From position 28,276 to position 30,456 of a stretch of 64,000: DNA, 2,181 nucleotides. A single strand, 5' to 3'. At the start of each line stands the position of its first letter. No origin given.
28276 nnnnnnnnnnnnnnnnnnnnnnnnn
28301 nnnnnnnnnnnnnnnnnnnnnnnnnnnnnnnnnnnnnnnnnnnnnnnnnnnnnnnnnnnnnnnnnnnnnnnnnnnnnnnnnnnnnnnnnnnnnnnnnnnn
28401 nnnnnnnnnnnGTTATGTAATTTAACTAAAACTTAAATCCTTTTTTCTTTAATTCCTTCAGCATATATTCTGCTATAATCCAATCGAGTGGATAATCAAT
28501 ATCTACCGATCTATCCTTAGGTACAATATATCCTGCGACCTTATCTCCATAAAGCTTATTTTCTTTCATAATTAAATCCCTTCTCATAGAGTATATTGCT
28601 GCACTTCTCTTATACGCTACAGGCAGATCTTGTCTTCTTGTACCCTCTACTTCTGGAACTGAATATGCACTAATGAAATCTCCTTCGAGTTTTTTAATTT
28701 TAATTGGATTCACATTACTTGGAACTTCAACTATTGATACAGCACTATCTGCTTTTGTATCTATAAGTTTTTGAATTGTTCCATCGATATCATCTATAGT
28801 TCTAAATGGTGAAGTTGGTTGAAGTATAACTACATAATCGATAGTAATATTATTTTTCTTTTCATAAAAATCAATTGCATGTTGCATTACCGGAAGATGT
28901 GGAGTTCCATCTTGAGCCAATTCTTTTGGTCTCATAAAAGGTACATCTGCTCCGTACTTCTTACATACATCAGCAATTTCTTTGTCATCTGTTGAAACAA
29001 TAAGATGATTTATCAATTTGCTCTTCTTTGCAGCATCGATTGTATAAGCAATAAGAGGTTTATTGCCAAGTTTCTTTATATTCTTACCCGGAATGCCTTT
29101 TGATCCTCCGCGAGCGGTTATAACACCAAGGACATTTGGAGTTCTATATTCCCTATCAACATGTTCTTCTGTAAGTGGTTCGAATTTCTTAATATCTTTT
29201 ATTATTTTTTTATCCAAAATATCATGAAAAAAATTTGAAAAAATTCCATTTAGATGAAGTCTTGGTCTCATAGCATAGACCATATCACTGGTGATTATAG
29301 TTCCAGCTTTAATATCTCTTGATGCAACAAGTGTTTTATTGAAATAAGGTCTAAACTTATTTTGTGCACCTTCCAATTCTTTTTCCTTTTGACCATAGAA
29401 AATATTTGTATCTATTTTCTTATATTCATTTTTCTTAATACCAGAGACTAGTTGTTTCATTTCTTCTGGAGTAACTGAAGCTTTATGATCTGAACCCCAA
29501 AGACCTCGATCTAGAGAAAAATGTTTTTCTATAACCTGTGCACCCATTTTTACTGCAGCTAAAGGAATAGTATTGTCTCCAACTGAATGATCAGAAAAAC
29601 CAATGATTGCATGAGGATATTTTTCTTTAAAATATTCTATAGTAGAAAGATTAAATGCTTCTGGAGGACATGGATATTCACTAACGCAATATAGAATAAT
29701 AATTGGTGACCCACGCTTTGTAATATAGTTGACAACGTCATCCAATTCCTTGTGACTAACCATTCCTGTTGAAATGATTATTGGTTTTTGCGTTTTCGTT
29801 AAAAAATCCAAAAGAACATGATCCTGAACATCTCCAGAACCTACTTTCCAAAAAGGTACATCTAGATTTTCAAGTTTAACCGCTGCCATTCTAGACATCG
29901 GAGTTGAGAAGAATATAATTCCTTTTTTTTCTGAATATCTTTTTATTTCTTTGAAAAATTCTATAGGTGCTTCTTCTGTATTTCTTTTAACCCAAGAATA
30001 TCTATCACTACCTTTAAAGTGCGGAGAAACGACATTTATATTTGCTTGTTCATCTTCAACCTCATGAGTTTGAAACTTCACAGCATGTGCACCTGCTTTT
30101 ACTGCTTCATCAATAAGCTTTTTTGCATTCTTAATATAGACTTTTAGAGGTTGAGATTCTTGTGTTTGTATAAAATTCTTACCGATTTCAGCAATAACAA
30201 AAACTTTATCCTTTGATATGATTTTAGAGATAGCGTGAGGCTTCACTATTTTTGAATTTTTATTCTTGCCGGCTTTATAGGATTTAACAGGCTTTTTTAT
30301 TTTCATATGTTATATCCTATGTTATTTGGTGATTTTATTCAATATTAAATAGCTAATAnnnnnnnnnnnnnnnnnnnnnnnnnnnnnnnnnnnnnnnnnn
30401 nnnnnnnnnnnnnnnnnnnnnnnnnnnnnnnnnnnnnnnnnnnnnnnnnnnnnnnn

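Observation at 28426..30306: Single-polypeptide NeuB-NeuA fusion (nonulosonic acid synthase + CMP-activating cytidylyltransferase)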

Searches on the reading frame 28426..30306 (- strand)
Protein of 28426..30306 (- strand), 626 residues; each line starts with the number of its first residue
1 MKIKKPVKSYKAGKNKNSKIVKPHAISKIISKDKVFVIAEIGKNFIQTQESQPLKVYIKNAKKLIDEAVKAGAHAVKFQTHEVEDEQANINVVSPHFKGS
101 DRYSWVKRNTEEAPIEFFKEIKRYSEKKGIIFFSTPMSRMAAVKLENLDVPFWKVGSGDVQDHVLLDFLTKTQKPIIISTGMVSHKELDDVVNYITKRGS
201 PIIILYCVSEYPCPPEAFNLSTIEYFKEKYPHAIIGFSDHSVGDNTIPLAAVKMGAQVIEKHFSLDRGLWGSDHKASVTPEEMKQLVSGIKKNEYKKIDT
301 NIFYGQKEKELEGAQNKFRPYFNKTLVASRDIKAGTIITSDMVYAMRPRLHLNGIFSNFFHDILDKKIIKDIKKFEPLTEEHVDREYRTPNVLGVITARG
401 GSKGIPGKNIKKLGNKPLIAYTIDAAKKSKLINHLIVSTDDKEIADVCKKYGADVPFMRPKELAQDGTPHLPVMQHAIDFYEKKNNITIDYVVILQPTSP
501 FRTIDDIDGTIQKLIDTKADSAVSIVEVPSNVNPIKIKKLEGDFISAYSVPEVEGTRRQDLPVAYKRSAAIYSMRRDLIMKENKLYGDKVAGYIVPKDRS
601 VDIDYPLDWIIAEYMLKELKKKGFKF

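Call 3: search_protein_families(library=pfam, proteins=[window:28426-30306:-], max_evalue=0.01)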
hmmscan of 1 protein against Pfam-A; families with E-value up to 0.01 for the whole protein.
window:28426-30306:- (626 aa): 3 families
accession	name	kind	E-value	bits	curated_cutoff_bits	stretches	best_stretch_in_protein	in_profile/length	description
PF03102.20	NeuB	-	4e-66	223.3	22.1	1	64-294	1-233/241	NeuB family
PF02348.25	CTP_transf_3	-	8.6e-28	98.1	22.6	1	394-612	2-198/217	Cytidylyltransferase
PF08666.17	SAF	-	3.2e-07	31.3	21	1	326-383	4-62/63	SAF domain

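Call 4: search_protein_families(library=ncbifam, proteins=[window:28426-30306:-], max_evalue=0.01)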
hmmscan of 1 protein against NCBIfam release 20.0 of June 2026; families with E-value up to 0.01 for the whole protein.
window:28426-30306:- (626 aa): 11 families
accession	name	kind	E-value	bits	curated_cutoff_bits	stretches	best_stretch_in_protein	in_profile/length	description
TIGR03569.1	NeuB_NnaB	equivalog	1.8e-74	250.8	399.65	1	36-374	2-325/329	N-acetylneuraminate synthase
TIGR03586.1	PseI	equivalog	2.7e-63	214.2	340.25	1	35-378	2-327/327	pseudaminic acid synthase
TIGR03584.1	PseF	equivalog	7e-52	176.3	205.7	1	394-616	2-220/222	pseudaminic acid cytidylyltransferase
NF003952.0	PRK05450.1-5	subfamily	1.5e-13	50.4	193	1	391-526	2-122/250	3-deoxy-manno-octulosonate cytidylyltransferase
NF003950.0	PRK05450.1-3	subfamily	5.6e-13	48.8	234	1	391-518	2-121/248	3-deoxy-manno-octulosonate cytidylyltransferase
NF009905.0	PRK13368.1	subfamily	5.9e-13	48.7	255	1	391-524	2-124/243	3-deoxy-manno-octulosonate cytidylyltransferase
NF003948.0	PRK05450.1-1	equivalog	1.1e-09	37.9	281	1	390-530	4-136/248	3-deoxy-manno-octulosonate cytidylyltransferase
TIGR00466.1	kdsB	equivalog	2.3e-07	30.5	155.2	1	395-474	6-82/241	3-deoxy-manno-octulosonate cytidylyltransferase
NF006421.0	PRK08673.1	subfamily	1.2e-06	28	335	1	143-292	171-328/338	3-deoxy-7-phosphoheptulonate synthase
TIGR01361.1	DAHP_synth_Bsub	equivalog_domain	1.4e-05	24.6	267.75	1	125-291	85-258/260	3-deoxy-7-phosphoheptulonate synthase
NF001183.0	PRK00155.1-3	subfamily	0.0046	16.3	166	1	395-523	10-138/237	D-ribitol-5-phosphate cytidylyltransferase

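Call 8: find_homologous_proteins(query=window:28426-30306:-, max_evalue=1e-10)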
Query window:28426-30306:- (626 aa): 4763 proteins with E <= 1e-10 among 8000 candidates; the best 120 are listed.
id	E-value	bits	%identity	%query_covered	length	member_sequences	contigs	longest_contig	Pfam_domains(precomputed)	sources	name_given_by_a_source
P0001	0.0e+0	1400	100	100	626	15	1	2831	PF03102.21,PF08666.18,PF02348.26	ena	-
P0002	1.7e-200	686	77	61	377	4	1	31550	PF03102.21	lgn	-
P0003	3.5e-200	685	81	58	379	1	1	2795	PF03102.21,PF08666.18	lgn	-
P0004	1.7e-187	643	78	58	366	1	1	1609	PF03102.21,PF08666.18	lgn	-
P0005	2.9e-187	642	78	57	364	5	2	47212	PF03102.21,PF08666.18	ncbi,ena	-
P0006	6.3e-186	638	75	58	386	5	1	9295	PF03102.21,PF08666.18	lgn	-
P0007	3.7e-185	635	76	58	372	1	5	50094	PF03102.21,PF08666.18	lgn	-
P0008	6.6e-184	631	55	56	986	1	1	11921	PF03102.21,PF02350.26,PF02348.26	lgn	-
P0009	7.4e-184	631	75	57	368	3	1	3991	PF03102.21,PF08666.18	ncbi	-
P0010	7.1e-183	628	75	57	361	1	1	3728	PF03102.21,PF08666.18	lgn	-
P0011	4.2e-182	625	74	59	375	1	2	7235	PF03102.21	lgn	-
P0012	1.5e-177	610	73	57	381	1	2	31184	PF03102.21,PF08666.18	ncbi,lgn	-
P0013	4.1e-176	605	74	58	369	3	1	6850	PF03102.21,PF08666.18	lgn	-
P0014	5.8e-174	598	70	57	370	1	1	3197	PF03102.21,PF08666.18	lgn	-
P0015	3.3e-173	596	72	57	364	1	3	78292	PF03102.21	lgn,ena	-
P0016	2.9e-169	583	71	57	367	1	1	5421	PF03102.21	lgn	-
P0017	3.6e-165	569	50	56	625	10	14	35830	PF03102.21,PF02348.26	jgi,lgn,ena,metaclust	metaclust:\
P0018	7.4e-164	565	51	56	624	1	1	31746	PF03102.21,PF02348.26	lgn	-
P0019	1.5e-162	561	70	56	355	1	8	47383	PF03102.21,PF08666.18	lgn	-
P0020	2.5e-160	553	69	54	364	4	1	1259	PF03102.21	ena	-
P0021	3.7e-160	553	69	54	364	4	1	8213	PF03102.21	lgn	-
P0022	7.4e-160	552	50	56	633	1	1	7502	PF03102.21,PF02348.26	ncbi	-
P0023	1.2e-159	551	67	57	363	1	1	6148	PF03102.21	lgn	-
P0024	5.9e-157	542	66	57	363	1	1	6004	PF03102.21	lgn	-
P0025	1.2e-153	531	66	55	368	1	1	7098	PF03102.21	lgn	-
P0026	1.9e-153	530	64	57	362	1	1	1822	PF03102.21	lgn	-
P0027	3.6e-153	530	65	57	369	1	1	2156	PF03102.21,PF08666.18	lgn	-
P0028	7.8e-152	525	63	59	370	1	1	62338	PF03102.21,PF08666.18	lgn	-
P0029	2.9e-151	523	63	56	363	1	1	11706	PF03102.21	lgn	-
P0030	6.2e-151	522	64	56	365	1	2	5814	PF03102.21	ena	-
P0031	8.0e-151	522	65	57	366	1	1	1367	PF03102.21,PF08666.18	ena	-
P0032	8.2e-151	522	62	58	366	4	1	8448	PF03102.21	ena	-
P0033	2.4e-150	520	60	59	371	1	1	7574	PF03102.21,PF08666.18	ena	-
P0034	9.1e-150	518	63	57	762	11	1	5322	PF03102.21,PF02350.26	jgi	-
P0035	3.7e-149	516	62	57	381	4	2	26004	PF03102.21,PF08666.18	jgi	-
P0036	5.5e-149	516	63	56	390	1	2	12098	PF03102.21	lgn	-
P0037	6.2e-149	516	63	57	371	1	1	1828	PF03102.21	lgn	-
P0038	1.2e-148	515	60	57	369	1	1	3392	PF03102.21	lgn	-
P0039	1.4e-148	514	60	59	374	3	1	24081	PF03102.21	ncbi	-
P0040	1.4e-148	514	63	56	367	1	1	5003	PF03102.21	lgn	-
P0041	2.8e-148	513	64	56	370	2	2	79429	PF03102.21,PF08666.18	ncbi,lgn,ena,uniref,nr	ncbi:MAG: hypothetical protein A2V69_01500 [Candidatus Portnoybacteria bacterium RBG_13_40_8]|uniref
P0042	4.0e-148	513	59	59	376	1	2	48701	PF03102.21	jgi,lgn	-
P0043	1.1e-147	511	62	55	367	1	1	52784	PF03102.21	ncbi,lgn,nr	ncbi:MAG: N-acetylneuraminate synthase family protein [bacterium]|nr:N-acetylneuraminate synthase fa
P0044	2.8e-147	510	62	56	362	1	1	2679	PF03102.21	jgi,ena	-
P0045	3.8e-147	510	62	55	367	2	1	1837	PF03102.21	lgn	-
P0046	1.0e-146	508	62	57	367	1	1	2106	PF03102.21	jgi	-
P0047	1.3e-146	508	61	57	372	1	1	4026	PF03102.21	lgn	-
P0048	1.3e-146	508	60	58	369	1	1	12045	PF03102.21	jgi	-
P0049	1.6e-146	508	61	57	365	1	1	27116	PF03102.21,PF08666.18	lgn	-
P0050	2.1e-146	507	62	55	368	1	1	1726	PF03102.21,PF08666.18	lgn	-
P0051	2.4e-146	507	60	58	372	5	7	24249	PF03102.21,PF08666.18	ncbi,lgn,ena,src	ncbi:MAG TPA: N-acetylneuraminate synthase family protein [Candidatus Paceibacterota bacterium]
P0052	1.6e-145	504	64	55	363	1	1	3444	PF03102.21,PF08666.18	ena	-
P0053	1.7e-145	504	60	57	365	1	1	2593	PF03102.21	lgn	-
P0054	1.8e-145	504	63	55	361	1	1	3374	PF03102.21,PF08666.18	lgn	-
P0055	2.1e-145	504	61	57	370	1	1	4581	PF03102.21,PF08666.18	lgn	-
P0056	2.5e-145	504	60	58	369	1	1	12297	PF03102.21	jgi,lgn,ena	-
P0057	2.5e-145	504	60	57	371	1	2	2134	PF03102.21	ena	-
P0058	8.8e-145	502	60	58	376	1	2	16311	PF03102.21,PF08666.18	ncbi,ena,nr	ncbi:MAG: hypothetical protein CEO19_200 [Parcubacteria group bacterium Gr01-1014_73]|nr:MAG: hypoth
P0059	8.8e-145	502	61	56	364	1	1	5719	PF03102.21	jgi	-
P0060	1.1e-144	502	58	58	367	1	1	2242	PF03102.21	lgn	-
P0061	1.1e-144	501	63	55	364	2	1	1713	PF03102.21,PF08666.18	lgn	-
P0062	1.2e-144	501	61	57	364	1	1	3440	PF03102.21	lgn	-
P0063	1.4e-144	501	59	59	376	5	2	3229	PF03102.21,PF08666.18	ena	-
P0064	1.4e-144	501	59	57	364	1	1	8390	PF03102.21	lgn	-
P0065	2.1e-144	501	59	57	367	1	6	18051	PF03102.21,PF08666.18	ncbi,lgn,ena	ncbi:MAG: N-acetylneuraminate synthase family protein [Patescibacteria group bacterium]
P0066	2.6e-144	500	63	56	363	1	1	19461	PF03102.21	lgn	-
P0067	3.0e-144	500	62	56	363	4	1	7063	PF03102.21,PF08666.18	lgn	-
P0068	3.0e-144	500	60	58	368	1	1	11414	PF03102.21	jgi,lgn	-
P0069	3.2e-144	500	59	57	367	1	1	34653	PF03102.21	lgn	-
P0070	3.6e-144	500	63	56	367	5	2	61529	PF03102.21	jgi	-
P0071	4.5e-144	499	59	57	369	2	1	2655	PF03102.21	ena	-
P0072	5.3e-144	499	60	57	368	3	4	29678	PF03102.21,PF08666.18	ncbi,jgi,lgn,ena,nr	ncbi:MAG: hypothetical protein COV70_02220 [Parcubacteria group bacterium CG11_big_fil_rev_8_21_14_0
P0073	1.1e-143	498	61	56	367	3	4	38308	PF03102.21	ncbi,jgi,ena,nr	ncbi:MAG: N-acetylneuraminate synthase family protein [Candidatus Pacebacteria bacterium]|jgi:sialic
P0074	2.0e-143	497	61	56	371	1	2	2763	PF03102.21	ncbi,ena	-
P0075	2.2e-143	497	60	57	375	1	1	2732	PF03102.21,PF08666.18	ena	-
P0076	2.6e-143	497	59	57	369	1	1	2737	PF03102.21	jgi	jgi:sialic acid synthase SpsE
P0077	2.7e-143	497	60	56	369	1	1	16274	PF03102.21,PF08666.18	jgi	jgi:N,N'-diacetyllegionaminate synthase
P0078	4.3e-143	496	60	57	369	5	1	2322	PF03102.21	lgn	-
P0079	5.1e-143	496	59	57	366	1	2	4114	PF03102.21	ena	-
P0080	1.1e-142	495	58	58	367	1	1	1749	PF03102.21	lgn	-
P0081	1.2e-142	495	61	56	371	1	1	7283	PF03102.21,PF08666.18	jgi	-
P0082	1.3e-142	495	61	56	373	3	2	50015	PF03102.21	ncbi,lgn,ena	-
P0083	1.4e-142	495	58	59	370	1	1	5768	PF03102.21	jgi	-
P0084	2.9e-142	494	61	56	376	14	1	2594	PF03102.21,PF08666.18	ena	-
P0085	3.6e-142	493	61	58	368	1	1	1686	PF03102.21,PF08666.18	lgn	-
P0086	4.4e-142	493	60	58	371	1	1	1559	PF03102.21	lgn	-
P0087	6.7e-142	492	59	56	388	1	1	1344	PF03102.21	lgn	-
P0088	7.6e-142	492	61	58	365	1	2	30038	PF03102.21,PF08666.18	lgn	-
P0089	8.0e-142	492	61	57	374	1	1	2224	PF03102.21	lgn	-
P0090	1.0e-141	492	58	59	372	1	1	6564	PF03102.21,PF08666.18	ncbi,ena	-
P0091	1.2e-141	491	58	57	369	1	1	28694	PF03102.21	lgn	-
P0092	1.4e-141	491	60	57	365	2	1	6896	PF03102.21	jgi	-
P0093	1.5e-141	491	60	57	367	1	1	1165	PF03102.21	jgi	-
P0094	1.7e-141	491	58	56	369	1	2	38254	PF03102.21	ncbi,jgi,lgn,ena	-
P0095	2.7e-141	490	60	57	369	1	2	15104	PF03102.21,PF08666.18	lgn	-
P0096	3.8e-141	490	60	57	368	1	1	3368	PF03102.21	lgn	-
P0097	4.6e-141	490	59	57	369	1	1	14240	PF03102.21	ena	-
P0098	4.6e-141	490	59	56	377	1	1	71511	PF03102.21,PF08666.18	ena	-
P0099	6.0e-141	489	57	57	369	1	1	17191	PF03102.21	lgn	-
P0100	6.5e-141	489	58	56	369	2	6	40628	PF03102.21,PF08666.18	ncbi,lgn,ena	-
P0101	9.2e-141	489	57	59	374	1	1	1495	PF03102.21,PF08666.18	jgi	-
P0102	1.1e-140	488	59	56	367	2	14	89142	PF03102.21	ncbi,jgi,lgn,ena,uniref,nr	ncbi:hypothetical protein A3D66_03065 [Candidatus Kaiserbacteria bacterium RIFCSPHIGHO2_02_FULL_50_9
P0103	1.2e-140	488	60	56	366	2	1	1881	PF03102.21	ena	-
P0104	1.3e-140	488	60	55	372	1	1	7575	PF03102.21,PF08666.18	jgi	-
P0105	1.8e-140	488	60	56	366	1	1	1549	PF03102.21,PF08666.18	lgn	-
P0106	1.8e-140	488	58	57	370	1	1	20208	PF03102.21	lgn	-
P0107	2.2e-140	487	60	57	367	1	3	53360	PF03102.21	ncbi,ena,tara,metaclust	tara:strand:+ start:2787 stop:3890 length:1104 start_codon:yes stop_codon:yes gene_type:complete|met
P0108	2.6e-140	487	59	56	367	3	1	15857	PF03102.21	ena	-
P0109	2.9e-140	487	60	57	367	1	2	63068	PF03102.21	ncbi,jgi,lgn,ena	-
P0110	3.1e-140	487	60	58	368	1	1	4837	PF03102.21,PF08666.18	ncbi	-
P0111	3.4e-140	487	59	57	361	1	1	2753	PF03102.21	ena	-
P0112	4.0e-140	486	59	56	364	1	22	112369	PF03102.21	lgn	-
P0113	4.0e-140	486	60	57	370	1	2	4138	PF03102.21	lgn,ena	-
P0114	4.0e-140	486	61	56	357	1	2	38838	PF03102.21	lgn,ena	-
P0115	5.3e-140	486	59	56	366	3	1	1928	PF03102.21,PF08666.18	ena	-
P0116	7.4e-140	486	59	57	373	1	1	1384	PF03102.21,PF08666.18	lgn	-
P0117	8.4e-140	485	60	56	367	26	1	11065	PF03102.21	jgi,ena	jgi:sialic acid synthase SpsE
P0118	1.0e-139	485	59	57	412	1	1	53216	PF03102.21,PF08666.18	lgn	-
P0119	1.3e-139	485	59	57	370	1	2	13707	PF03102.21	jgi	-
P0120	1.4e-139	485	62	53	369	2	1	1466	PF03102.21,PF08666.18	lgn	-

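Call 9: find_related_loci(query=window:28426-30306:-, collection=genome_contigs, flank=8000)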
Query window:28426-30306:- (626 aa) in genome_contigs; peptide patterns used: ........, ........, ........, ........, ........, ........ (x = any residue, [..] = any of these).
307 stretches matched a pattern; 6 encode a relative of the query (tblastn E <= 1e-3); 6 distinct loci.
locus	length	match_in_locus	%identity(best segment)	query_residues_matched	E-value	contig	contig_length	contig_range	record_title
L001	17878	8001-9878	97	1-626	0e+0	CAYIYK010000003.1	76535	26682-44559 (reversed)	MAG TPA_asm: uncultured Candidatus Saccharibacteria bacterium isolate ERP123247_co1_234 genome assembly, contig: NODE_14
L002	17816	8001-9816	75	22-626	0e+0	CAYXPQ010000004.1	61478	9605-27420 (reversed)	MAG TPA_asm: uncultured Candidatus Saccharibacteria bacterium isolate SRP300315_co1_73 genome assembly, contig: NODE_245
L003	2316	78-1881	76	26-626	0e+0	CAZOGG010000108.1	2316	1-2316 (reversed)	MAG TPA_asm: uncultured Candidatus Saccharibacteria bacterium isolate SRP286056_co3_452 genome assembly, contig: NODE_87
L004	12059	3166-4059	35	34-348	2e-47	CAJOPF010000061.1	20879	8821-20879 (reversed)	Candidatus Gastranaerophilales bacterium isolate Rumen_Coassembly_mag_2011 genome assembly, contig: k87_7493145, whole g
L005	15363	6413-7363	32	35-369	1e-40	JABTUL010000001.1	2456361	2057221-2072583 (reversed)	MAG: Spirochaetales bacterium isolate H5_SPI1 seq001, whole genome shotgun sequence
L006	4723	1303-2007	32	391-617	3e-35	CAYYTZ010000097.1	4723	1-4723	MAG TPA_asm: uncultured Gammaproteobacteria bacterium isolate SRP011637_co1_72 genome assembly, contig: NODE_7945_length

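Call 24: list_cluster_members(proteins=[P0001, P0017, P0018, P0022, P0008, P0034, P0005, P0009, P0012])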
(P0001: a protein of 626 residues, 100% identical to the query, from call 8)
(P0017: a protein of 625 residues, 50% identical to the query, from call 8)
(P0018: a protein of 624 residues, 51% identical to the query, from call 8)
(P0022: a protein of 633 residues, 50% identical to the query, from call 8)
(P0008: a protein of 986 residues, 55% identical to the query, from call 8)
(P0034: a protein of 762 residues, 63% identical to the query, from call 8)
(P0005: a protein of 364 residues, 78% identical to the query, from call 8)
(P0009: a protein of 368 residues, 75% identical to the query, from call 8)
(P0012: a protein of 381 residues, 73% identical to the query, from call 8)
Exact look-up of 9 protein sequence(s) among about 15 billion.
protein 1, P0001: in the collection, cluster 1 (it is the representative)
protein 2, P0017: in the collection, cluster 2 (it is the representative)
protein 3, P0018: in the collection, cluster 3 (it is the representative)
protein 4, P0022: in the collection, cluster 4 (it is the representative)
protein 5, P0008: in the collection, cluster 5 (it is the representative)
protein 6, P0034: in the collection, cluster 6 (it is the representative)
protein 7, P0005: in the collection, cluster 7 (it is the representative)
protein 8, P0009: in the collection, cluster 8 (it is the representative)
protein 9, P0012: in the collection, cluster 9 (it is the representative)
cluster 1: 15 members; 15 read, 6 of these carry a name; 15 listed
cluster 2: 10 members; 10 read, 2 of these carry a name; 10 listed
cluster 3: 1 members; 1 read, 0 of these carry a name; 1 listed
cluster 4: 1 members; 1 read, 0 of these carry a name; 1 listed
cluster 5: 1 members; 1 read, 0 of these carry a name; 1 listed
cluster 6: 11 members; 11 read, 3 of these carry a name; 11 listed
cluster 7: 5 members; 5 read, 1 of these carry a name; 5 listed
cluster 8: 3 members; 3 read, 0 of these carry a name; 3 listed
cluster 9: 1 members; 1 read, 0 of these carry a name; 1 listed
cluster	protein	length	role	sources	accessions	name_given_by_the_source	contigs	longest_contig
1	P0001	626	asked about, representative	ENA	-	-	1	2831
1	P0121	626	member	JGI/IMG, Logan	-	sialic acid synthase SpsE/CMP-N-acetylneuraminic acid synthetase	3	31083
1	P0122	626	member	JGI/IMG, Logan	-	sialic acid synthase SpsE/CMP-N-acetylneuraminic acid synthetase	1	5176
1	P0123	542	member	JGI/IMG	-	sialic acid synthase SpsE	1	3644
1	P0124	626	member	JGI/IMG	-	sialic acid synthase SpsE/CMP-N-acetylneuraminic acid synthetase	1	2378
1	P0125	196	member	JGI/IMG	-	CMP-N-acetylneuraminic acid synthetase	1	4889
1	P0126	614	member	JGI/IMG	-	sialic acid synthase SpsE/CMP-N-acetylneuraminic acid synthetase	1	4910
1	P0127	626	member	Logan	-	-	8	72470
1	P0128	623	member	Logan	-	-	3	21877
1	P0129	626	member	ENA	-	-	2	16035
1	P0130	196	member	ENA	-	-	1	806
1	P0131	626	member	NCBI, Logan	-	-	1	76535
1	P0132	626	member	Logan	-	-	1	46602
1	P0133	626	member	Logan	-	-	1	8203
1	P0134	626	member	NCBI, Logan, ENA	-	-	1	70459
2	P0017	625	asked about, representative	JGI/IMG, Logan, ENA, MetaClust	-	\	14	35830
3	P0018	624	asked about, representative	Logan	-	-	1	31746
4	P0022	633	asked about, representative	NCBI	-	-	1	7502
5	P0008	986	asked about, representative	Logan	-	-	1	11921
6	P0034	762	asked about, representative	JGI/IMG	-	-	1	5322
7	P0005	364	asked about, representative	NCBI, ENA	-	-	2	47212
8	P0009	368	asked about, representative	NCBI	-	-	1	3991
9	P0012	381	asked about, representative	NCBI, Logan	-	-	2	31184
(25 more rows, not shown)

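Call 26: find_encoding_contigs(protein=P0017, flank=8000, max_places=3)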
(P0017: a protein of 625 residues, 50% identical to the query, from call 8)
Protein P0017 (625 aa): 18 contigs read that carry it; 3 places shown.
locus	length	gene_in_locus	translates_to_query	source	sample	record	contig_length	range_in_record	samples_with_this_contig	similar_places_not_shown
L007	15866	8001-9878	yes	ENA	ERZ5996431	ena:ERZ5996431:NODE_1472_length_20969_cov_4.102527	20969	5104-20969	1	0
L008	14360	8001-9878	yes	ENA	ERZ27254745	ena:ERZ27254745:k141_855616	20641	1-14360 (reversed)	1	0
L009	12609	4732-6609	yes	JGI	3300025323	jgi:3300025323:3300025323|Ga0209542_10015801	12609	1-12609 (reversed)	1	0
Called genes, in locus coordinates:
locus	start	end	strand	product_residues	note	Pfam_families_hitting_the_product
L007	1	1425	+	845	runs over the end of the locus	PF01411:tRNA-synt_2c, PF07973:tRNA_SAD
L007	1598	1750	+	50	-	-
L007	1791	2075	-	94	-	-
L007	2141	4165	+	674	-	-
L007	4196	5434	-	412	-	PF04894:Nre_N, PF04895:Nre_C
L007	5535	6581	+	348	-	-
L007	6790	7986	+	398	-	PF02350:Epimerase_2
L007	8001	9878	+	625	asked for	PF02348:CTP_transf_3, PF03102:NeuB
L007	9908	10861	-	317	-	PF01522:Polysacc_deac_1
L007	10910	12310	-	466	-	PF03721:UDPG_MGDP_dh_N, PF03446:NAD_binding_2 (faint), PF00984:UDPG_MGDP_dh, PF03720:UDPG_MGDP_dh_C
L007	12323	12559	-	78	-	-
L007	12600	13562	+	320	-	PF00924:MS_channel_2nd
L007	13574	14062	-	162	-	-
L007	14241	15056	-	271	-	PF01978:TrmB, PF09339:HTH_IclR (faint)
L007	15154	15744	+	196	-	-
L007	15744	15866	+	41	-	?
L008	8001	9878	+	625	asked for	PF02348:CTP_transf_3, PF03102:NeuB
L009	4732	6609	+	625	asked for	PF02348:CTP_transf_3, PF03102:NeuB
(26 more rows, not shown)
